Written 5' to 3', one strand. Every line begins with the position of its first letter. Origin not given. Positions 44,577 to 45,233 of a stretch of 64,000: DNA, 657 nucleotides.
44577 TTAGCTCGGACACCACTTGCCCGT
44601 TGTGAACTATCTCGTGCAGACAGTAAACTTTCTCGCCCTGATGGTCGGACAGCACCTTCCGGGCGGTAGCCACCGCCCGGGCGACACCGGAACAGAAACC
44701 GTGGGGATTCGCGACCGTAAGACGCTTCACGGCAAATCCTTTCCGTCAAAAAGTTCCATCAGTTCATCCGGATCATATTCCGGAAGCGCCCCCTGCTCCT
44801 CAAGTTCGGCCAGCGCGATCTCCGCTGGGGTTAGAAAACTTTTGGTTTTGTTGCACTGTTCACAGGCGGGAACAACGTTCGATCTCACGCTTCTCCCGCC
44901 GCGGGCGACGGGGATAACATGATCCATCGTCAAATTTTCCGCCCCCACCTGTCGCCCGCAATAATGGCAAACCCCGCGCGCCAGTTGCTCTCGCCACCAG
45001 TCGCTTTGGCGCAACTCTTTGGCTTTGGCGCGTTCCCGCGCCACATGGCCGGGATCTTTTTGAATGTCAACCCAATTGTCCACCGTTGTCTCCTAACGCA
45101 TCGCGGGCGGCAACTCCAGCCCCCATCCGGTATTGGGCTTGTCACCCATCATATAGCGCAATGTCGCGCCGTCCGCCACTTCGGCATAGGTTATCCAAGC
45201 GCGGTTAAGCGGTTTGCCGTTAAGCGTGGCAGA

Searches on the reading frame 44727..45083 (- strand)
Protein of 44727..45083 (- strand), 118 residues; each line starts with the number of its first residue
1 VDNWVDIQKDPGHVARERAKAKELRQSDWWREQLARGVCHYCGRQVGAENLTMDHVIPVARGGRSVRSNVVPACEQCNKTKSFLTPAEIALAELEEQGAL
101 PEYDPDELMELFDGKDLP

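Call 51: search_protein_families(library=pfam, proteins=[window:44727-45083:-], max_evalue=0.01)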
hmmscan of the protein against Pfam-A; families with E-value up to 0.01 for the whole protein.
window:44727-45083:- (118 aa): 4 families
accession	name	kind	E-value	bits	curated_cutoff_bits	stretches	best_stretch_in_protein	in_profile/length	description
PF01844.29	HNH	-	1.2e-13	51.4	21.4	1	39-82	1-45/47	HNH endonuclease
PF14279.12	HNH_5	-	5.9e-13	49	27.5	1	39-81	1-43/56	HNH endonuclease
PF13395.12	HNH_4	-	3e-05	24.3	22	1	39-86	1-53/54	HNH endonuclease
PF24042.1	DUF7351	-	0.0038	17.4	31.2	1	30-82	60-105/177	Domain of unknown function (DUF7351)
